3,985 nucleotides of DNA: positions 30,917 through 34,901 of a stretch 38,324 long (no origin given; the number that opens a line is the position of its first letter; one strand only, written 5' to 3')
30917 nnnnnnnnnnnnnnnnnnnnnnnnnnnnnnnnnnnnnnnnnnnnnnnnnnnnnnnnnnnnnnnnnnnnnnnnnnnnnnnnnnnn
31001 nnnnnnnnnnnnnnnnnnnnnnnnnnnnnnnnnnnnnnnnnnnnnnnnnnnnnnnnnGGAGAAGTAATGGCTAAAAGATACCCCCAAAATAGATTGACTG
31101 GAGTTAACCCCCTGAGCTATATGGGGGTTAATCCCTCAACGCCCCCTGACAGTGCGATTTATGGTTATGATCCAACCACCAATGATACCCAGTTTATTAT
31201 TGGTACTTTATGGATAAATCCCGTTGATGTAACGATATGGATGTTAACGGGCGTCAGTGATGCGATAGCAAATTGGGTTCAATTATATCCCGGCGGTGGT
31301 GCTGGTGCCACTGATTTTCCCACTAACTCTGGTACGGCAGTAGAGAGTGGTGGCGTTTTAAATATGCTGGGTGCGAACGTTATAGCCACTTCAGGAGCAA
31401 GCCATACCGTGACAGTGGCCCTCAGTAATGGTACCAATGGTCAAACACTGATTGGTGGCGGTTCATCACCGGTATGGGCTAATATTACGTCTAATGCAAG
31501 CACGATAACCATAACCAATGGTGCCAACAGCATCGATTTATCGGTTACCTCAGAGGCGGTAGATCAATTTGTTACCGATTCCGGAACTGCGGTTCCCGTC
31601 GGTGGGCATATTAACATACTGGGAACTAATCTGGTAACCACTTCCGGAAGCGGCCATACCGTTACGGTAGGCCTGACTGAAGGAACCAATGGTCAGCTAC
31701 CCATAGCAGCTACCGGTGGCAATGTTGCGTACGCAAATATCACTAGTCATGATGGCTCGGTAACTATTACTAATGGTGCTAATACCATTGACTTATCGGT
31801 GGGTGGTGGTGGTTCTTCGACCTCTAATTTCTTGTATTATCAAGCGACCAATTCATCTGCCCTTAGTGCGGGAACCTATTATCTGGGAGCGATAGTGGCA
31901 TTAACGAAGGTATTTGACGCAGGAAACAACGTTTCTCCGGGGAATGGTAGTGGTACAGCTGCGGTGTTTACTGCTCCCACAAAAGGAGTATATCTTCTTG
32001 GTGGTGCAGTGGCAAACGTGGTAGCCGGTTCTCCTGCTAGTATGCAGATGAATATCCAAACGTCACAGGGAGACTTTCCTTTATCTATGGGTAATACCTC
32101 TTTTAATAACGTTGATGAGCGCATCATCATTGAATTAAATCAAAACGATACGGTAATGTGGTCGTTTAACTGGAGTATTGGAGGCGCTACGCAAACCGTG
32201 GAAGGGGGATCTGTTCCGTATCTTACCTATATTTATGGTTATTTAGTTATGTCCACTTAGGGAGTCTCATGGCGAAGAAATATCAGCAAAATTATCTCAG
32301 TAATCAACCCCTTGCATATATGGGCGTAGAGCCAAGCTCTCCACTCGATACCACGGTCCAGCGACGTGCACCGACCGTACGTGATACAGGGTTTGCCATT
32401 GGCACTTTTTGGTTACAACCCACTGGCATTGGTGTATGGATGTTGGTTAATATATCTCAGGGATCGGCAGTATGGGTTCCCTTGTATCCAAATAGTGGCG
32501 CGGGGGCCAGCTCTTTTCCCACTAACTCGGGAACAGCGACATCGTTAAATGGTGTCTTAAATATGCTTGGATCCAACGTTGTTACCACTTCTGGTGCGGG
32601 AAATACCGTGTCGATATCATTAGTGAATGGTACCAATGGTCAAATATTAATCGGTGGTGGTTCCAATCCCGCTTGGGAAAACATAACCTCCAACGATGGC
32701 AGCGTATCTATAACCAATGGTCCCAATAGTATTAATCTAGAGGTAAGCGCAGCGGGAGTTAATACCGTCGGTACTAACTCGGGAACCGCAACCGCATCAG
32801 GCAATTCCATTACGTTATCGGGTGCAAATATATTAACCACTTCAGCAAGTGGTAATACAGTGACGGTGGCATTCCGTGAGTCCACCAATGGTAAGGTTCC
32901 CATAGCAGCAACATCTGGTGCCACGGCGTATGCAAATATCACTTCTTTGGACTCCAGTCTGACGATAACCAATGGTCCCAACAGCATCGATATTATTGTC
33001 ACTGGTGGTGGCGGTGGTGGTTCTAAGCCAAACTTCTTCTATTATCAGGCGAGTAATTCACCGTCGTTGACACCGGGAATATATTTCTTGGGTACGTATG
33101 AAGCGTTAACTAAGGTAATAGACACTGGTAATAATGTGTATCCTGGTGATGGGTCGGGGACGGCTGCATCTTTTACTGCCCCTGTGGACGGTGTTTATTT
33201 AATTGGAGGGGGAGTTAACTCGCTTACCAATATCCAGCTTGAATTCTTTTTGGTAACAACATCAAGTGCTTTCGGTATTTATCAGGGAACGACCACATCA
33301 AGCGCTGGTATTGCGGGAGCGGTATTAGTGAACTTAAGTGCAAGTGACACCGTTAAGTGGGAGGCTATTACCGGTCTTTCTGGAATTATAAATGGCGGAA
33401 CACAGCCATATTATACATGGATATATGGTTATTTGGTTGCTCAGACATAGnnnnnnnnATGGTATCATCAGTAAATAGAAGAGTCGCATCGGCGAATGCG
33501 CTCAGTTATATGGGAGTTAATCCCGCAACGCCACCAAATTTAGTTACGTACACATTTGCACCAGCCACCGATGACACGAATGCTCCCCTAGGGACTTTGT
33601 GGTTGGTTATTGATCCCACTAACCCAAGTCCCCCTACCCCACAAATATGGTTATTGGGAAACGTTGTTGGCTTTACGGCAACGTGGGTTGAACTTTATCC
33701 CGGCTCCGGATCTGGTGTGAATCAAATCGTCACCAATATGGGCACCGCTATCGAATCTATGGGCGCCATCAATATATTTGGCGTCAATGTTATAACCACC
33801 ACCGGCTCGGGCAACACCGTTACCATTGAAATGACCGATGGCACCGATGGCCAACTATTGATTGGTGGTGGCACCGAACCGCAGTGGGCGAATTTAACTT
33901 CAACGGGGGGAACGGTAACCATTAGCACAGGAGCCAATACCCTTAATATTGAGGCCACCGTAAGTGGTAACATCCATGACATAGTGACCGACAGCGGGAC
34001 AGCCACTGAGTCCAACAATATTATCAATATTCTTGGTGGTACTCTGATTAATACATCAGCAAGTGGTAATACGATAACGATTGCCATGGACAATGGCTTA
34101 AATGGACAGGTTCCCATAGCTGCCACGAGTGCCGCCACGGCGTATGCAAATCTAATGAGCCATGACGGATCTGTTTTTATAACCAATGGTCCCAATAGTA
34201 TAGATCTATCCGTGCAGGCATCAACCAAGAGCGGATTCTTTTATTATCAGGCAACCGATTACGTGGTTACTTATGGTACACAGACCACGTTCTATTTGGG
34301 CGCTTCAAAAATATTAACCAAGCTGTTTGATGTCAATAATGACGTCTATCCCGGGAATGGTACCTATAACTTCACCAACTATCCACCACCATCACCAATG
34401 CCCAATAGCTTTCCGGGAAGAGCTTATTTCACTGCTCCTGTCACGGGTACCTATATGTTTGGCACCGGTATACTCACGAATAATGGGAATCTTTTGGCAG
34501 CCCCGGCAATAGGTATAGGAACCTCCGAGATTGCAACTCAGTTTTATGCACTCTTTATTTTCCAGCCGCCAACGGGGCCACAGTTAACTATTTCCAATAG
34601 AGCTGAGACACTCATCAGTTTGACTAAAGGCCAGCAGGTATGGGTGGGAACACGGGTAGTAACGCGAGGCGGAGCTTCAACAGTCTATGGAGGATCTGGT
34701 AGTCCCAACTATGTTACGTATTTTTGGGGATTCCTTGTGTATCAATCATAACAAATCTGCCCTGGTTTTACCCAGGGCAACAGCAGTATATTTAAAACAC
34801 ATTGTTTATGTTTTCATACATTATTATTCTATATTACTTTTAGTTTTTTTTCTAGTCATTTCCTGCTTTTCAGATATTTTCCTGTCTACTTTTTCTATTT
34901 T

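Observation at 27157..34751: A 7.6-kb arsenal of eight fibre-like genes built from shuffled modules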

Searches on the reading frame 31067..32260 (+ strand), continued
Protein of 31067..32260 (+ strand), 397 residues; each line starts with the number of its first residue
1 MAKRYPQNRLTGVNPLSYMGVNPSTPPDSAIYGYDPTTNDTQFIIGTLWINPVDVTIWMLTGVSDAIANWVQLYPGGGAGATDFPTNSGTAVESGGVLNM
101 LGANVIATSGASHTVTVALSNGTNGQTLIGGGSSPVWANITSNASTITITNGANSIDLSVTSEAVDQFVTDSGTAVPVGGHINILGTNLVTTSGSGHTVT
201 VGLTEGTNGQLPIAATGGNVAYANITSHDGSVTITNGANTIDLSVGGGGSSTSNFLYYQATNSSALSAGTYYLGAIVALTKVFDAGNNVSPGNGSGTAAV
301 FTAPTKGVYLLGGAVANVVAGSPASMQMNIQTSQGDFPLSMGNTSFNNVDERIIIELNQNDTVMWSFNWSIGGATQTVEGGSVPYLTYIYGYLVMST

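Call 81: fold_search(model_id=the predicted structure, library=viral)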
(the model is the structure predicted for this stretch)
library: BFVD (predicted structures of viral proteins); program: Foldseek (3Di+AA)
matches with E <= 10: 1202; with E <= 0.001: 317
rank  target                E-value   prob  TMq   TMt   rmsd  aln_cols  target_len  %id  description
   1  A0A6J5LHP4            8.0e-12  1.00  0.30  0.14  24.4       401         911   23  C1q domain containing protein [uncultured Caudovirales phage]
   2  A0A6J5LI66            9.0e-11  1.00  0.33  0.60  10.8       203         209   27  C1q domain containing protein [uncultured Caudovirales phage]
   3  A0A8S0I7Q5            2.8e-10  1.00  0.28  0.32  12.6       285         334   16  (no name in the UniProt tables at hand)
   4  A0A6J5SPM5            3.1e-10  1.00  0.28  0.17  20.7       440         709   15  Uncharacterized protein [uncultured Caudovirales phage]
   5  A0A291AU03            3.1e-10  1.00  0.29  0.24  56.1       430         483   14  Collagen triple helix domain containing protein [Pandoravirus dulcis]
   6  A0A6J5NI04            4.5e-10  1.00  0.29  0.30  16.0       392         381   16  C1q domain containing protein [uncultured Caudovirales phage]
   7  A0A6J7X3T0            5.3e-10  1.00  0.26  0.14  44.2       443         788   15  Collagen triple helix repeat [uncultured Caudovirales phage]
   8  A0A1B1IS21            6.1e-10  1.00  0.31  0.56  11.0       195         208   25  (no name in the UniProt tables at hand)
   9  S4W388                8.8e-10  1.00  0.28  0.39  33.4       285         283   20  Complement C1q subcomponent subunit B [Pandoravirus salinus]
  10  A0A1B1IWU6            9.3e-10  1.00  0.28  0.15  19.8       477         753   16  (no name in the UniProt tables at hand)
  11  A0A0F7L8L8            1.0e-09  1.00  0.32  0.20  10.0       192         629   20  C1q domain-containing protein [uncultured marine virus]
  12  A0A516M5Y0            1.2e-09  1.00  0.28  0.30  23.6       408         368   16  (no name in the UniProt tables at hand)
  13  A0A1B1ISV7            1.3e-09  1.00  0.29  0.38  18.0       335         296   15  (no name in the UniProt tables at hand)
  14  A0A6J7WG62            1.8e-09  1.00  0.29  0.18  37.9       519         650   15  Collagen triple helix repeat [uncultured Caudovirales phage]
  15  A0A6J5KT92            4.2e-09  1.00  0.19  0.18  45.4       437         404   16  Collagen triple helix repeat [uncultured Caudovirales phage]
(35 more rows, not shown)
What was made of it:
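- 31067..32260 (+): Fibre 3: head A, two 84-aa shaft units, C1q/TNF-like tip Y (aa 250-397, nt 31814-32257). BFVD: C1q-domain proteins of uncultured phages (call 81).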

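Call 91: search_protein_families(library=pfam, proteins=[L001:2004-5849:+, L011:6498-9989:+, L042:3049-6894:+, L083:9500-12934:+, L031:2899-6000:+], max_evalue=0.001)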
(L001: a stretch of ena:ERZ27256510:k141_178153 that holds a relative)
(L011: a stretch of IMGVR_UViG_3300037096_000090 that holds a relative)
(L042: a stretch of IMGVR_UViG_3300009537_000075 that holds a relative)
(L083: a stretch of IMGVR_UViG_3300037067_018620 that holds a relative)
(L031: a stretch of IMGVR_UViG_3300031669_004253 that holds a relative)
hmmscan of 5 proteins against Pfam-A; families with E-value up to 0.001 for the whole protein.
L001:2004-5849:+ (1281 aa): 1 family
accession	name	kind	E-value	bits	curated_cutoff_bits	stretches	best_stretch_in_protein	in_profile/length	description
PF13884.11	Peptidase_S74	-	1.3e-10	41.9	22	1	1178-1231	1-57/58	Chaperone of endosialidase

L011:6498-9989:+ (1163 aa): 1 family
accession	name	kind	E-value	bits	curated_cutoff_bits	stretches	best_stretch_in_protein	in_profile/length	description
PF13884.11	Peptidase_S74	-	9.8e-10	39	22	1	1067-1127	1-57/58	Chaperone of endosialidase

L042:3049-6894:+ (1281 aa): 0 families

L083:9500-12934:+ (1144 aa): 0 families

L031:2899-6000:+ (1033 aa): 0 families
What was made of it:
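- On Tail fibres/spikes with Peptidase_S74 intramolecular chaperone: It is present in relatives L001:2004-5849 (41.9 bits) and L011:6498-9989 (39 bits), which carry the same head types (call 91).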

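Call 96: search_protein_families(library=pfam, proteins=[L044:2317-2922:+, L057:568-1215:+], max_evalue=0.01)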
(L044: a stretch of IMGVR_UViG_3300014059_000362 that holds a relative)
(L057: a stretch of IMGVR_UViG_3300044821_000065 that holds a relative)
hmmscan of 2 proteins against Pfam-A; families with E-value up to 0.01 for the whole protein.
L044:2317-2922:+ (201 aa): 2 families
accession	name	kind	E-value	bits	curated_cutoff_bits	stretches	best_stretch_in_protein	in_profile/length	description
PF01541.30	GIY-YIG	-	2.8e-09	37.6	22.6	1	15-91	2-71/78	GIY-YIG catalytic domain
PF07460.16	NUMOD3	-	7.9e-08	32.5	20.4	2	121-160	1-36/37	NUMOD3 motif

L057:568-1215:+ (215 aa): 3 families
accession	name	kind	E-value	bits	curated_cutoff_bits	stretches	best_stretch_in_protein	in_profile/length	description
PF01541.30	GIY-YIG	-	1.5e-07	32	22.6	1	16-99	2-78/78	GIY-YIG catalytic domain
PF07460.16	NUMOD3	-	0.0046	17.3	20.4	0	161-178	1-18/37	NUMOD3 motif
PF17242.7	DUF5315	-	0.0081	16.4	27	0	112-139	21-49/77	Disordered region of unknown function (DUF5315)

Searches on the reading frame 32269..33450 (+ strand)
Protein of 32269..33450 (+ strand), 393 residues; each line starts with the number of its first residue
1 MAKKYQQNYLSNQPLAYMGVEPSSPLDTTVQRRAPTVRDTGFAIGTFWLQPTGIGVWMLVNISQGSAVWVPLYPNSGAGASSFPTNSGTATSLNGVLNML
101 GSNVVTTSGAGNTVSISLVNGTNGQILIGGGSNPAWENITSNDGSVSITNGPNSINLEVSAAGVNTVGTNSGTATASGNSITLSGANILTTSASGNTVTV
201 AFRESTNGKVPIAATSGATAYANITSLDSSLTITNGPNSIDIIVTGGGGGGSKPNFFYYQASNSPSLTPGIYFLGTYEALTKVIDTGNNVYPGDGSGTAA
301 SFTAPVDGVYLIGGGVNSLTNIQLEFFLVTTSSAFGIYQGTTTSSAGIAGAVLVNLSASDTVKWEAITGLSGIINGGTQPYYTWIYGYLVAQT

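Call 5: search_protein_families(library=pfam, proteins=[window:32269-33450:+], max_evalue=1)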
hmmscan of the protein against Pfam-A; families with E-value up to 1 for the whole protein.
window:32269-33450:+ (393 aa): 1 family
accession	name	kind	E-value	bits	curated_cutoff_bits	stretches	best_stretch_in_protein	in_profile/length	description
PF00386.27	C1q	-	0.083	13.5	23.7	0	301-389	38-126/127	C1q domain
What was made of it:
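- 32269..33450 (+): Fibre 4: paralogue, A-S-S-Y. Pfam C1q at 13.5 bits, below cutoff (call 5).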

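Call 6: search_protein_families(library=phrogs, proteins=[window:32269-33450:+], max_evalue=0.1)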
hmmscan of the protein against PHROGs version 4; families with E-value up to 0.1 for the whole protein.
window:32269-33450:+ (393 aa): 0 families

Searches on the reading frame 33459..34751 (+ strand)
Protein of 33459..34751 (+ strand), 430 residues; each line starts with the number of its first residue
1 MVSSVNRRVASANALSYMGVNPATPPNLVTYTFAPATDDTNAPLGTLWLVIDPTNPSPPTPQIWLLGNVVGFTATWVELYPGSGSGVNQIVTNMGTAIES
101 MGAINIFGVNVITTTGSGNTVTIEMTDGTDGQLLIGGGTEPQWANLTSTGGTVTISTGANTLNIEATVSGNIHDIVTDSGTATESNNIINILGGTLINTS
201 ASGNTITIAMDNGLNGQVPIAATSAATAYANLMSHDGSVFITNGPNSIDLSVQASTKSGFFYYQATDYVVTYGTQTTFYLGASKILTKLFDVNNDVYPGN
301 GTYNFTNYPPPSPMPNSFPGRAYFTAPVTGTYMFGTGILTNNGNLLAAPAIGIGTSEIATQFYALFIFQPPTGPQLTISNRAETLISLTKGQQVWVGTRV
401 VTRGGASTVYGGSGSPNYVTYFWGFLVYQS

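Call 5: search_protein_families(library=pfam, proteins=[window:33459-34751:+], max_evalue=1)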
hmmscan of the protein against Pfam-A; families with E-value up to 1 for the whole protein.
window:33459-34751:+ (430 aa): 1 family
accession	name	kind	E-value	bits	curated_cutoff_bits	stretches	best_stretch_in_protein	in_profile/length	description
PF00386.27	C1q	-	0.031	14.9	23.7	1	323-427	38-127/127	C1q domain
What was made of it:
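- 33459..34751 (+): Fibre 5: paralogue, A-S-S-Y with a larger tip. Pfam C1q at 14.9 bits, below cutoff (call 5).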

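Call 6: search_protein_families(library=phrogs, proteins=[window:33459-34751:+], max_evalue=0.1)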
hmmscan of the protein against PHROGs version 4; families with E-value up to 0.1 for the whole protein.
window:33459-34751:+ (430 aa): 0 families
